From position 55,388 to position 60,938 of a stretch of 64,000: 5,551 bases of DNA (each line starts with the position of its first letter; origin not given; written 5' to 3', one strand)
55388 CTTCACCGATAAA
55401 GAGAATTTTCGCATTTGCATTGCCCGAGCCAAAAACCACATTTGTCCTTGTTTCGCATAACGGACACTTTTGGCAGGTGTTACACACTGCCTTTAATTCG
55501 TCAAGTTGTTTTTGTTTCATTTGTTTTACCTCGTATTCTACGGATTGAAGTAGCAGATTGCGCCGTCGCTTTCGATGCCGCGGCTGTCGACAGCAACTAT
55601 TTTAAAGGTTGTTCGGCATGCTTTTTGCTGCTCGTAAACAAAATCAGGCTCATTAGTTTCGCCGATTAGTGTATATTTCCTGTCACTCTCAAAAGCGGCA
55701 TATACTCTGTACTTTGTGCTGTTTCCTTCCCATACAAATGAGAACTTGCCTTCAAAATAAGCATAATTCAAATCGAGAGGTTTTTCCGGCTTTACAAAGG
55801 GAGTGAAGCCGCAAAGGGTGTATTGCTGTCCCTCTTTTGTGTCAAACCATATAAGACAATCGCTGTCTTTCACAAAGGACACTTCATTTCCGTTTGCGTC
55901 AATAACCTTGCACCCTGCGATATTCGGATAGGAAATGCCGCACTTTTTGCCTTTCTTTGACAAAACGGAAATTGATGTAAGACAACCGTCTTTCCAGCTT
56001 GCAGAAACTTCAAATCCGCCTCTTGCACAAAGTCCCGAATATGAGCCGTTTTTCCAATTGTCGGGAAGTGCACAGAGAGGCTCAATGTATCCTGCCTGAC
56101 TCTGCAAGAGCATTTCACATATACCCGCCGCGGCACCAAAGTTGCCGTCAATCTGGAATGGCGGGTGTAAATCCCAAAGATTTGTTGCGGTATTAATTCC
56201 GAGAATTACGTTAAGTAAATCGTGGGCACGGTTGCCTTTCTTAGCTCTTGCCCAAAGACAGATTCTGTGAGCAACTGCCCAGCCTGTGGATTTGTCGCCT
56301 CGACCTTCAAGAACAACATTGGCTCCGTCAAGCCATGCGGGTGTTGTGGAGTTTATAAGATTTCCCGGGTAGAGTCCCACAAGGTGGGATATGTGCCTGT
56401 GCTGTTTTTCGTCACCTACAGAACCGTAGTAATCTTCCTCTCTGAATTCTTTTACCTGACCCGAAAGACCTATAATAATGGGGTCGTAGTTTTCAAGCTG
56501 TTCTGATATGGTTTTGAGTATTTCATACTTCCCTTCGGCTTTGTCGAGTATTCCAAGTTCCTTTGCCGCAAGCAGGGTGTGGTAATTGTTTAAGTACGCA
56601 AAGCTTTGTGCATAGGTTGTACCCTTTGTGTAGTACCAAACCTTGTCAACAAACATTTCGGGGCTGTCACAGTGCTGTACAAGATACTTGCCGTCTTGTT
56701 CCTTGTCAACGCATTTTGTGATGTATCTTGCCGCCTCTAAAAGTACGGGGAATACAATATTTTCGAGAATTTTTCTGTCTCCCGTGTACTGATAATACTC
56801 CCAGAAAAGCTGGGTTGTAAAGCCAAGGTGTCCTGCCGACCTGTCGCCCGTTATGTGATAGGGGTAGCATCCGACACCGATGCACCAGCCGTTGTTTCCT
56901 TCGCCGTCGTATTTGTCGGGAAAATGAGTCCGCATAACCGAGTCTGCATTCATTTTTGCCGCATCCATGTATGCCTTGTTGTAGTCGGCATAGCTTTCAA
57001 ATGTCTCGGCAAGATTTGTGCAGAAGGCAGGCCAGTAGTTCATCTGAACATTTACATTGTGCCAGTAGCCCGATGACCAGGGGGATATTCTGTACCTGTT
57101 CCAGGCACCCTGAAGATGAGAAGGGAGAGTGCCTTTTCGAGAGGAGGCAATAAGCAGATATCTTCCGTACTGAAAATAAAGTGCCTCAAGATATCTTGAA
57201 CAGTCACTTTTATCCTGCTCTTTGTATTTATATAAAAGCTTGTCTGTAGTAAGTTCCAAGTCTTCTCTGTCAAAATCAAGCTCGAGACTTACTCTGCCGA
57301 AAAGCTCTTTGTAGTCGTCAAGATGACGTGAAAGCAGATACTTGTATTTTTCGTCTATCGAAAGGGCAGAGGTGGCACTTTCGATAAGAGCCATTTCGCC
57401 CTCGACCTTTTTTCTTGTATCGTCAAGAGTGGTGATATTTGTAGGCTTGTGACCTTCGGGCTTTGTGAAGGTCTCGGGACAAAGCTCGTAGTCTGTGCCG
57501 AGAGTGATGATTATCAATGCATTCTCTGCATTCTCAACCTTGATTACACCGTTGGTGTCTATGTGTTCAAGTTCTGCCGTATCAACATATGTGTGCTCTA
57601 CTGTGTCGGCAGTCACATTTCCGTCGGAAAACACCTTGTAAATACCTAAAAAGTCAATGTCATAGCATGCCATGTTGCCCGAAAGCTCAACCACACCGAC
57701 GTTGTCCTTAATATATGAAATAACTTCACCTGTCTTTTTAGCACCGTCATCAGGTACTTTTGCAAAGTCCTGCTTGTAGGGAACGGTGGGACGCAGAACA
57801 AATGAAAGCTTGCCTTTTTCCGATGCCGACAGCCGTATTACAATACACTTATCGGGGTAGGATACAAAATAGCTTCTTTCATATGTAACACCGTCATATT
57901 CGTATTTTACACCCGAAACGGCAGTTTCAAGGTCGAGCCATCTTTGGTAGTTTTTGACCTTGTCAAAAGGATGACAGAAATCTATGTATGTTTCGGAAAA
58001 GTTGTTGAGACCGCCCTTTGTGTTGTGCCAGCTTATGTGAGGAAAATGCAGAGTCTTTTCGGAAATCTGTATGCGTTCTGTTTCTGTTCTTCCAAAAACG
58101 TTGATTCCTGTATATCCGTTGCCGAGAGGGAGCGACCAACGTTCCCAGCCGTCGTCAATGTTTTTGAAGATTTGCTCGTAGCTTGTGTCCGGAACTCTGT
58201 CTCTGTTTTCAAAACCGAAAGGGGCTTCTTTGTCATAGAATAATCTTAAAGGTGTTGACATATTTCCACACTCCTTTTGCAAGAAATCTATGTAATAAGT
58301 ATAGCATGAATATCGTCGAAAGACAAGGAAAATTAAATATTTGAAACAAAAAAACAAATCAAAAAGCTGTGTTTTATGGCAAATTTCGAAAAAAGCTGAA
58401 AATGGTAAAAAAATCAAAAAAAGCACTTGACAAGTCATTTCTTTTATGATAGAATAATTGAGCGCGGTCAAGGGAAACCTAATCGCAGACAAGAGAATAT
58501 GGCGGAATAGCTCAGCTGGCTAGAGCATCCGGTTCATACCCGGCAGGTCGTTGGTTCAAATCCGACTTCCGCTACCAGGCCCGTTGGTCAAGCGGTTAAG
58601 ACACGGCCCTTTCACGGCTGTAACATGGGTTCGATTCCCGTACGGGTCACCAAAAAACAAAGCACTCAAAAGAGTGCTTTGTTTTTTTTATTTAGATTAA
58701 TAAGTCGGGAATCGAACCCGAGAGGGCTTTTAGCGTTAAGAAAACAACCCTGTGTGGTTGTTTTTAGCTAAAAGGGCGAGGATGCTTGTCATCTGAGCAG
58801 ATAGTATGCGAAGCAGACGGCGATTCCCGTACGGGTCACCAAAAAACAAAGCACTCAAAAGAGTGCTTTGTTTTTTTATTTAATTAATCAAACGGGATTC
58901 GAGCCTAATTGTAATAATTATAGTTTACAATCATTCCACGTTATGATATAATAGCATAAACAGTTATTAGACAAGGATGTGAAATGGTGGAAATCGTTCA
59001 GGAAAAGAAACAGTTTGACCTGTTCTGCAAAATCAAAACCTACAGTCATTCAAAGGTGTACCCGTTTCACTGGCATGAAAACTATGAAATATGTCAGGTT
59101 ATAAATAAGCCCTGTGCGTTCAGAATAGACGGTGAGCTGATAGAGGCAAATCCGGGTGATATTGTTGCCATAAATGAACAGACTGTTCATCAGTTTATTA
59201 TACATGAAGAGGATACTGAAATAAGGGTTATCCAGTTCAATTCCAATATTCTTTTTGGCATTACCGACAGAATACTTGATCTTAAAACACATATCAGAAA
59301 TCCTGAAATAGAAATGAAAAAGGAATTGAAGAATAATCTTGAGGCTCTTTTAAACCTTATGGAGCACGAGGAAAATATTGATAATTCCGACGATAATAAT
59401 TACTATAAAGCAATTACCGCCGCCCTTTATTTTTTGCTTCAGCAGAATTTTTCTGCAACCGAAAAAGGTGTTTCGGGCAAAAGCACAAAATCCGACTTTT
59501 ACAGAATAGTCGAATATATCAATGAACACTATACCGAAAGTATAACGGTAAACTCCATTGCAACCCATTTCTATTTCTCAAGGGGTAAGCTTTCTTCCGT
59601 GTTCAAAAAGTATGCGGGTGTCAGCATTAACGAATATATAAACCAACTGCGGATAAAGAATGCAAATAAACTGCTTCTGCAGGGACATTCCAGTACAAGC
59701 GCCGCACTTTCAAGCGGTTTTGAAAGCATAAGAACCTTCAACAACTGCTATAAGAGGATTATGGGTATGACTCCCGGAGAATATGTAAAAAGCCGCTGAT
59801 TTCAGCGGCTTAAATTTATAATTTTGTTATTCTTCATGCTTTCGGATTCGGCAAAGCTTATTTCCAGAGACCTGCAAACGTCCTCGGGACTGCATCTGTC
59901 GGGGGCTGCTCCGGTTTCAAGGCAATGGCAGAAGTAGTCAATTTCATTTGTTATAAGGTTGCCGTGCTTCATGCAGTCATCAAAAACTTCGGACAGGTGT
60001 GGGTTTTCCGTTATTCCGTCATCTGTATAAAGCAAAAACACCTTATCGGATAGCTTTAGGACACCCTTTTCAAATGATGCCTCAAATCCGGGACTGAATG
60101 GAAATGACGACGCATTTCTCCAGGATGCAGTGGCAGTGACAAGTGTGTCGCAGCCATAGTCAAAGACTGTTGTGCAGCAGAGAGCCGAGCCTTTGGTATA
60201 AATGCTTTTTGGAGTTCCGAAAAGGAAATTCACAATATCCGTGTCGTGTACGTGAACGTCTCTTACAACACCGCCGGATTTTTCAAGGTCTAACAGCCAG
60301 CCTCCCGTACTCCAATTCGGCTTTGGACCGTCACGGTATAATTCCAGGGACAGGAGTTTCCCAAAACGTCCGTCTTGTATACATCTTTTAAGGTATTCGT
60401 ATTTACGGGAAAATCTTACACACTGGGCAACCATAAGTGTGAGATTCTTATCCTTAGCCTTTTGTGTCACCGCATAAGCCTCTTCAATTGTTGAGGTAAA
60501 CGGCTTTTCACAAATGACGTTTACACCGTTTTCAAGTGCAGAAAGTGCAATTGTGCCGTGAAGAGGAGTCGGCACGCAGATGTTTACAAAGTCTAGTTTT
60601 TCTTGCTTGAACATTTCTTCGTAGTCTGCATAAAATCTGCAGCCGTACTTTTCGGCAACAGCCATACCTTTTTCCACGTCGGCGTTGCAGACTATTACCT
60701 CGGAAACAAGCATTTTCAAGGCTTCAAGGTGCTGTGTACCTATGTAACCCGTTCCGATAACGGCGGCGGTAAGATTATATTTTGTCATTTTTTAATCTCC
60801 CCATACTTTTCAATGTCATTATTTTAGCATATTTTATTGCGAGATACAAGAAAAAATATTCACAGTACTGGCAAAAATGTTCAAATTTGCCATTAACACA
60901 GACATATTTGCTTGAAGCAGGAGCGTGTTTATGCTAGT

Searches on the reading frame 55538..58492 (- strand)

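Call 63: search_protein_families(library=pfam, proteins=[window:55538-58492:-], max_evalue=0.0001)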
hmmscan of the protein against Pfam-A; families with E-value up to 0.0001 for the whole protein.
window:55538-58492:- (984 aa): 3 families
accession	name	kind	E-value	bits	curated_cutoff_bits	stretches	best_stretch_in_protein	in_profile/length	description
PF22124.2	Glyco_hydro_95_cat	-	6.4e-109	365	27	1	383-795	2-408/408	Glycosyl hydrolase family 95 catalytic domain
PF14498.12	Glyco_hyd_65N_2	-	3.8e-27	96.3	27.7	1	173-336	98-232/234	Glycosyl hydrolase family 65, N-terminal domain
PF21307.2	Glyco_hydro_95_C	-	5e-26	91.5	27.6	1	797-893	1-94/94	Glycoside hydrolase family 95, C-terminal domain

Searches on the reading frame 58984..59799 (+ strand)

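Call 63: search_protein_families(library=pfam, proteins=[window:58984-59799:+], max_evalue=0.0001)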
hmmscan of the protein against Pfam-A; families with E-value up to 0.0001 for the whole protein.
window:58984-59799:+ (271 aa): 3 families
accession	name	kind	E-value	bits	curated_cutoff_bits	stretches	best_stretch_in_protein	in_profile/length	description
PF12833.13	HTH_18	-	2.3e-19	69.9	33.6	1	192-269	1-79/80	Helix-turn-helix domain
PF00165.29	HTH_AraC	-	4.8e-17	62.1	26.6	2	179-220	1-42/42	Bacterial regulatory helix-turn-helix proteins, AraC family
PF02311.25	AraC_binding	-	7.5e-13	48.8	21.1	1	18-131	8-121/135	AraC-like ligand binding domain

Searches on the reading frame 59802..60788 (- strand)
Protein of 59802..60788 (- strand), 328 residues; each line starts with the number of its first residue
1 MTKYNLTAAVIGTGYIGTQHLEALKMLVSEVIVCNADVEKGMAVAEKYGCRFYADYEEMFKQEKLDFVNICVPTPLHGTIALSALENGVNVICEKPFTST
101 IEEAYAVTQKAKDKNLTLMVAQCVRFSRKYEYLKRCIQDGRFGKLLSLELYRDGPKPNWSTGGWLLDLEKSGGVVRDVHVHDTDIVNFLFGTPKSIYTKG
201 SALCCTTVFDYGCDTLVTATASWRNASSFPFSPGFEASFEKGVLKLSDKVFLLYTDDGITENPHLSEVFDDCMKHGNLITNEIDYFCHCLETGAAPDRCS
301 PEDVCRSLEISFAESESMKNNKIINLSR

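Call 63: search_protein_families(library=pfam, proteins=[window:59802-60788:-], max_evalue=0.0001)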
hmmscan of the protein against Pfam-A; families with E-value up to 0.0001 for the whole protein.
window:59802-60788:- (328 aa): 3 families
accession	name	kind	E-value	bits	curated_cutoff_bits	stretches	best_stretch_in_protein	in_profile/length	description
PF01408.29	GFO_IDH_MocA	-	3.7e-27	95.8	24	1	8-121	3-119/120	Oxidoreductase family, NAD-binding Rossmann fold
PF22725.1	GFO_IDH_MocA_C3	-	9.6e-14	51.9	27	1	130-243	1-122/124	GFO/IDH/MocA C-terminal domain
PF02894.22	GFO_IDH_MocA_C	-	2.3e-10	41.1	22.9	1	134-195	1-63/218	Oxidoreductase family, C-terminal alpha/beta domain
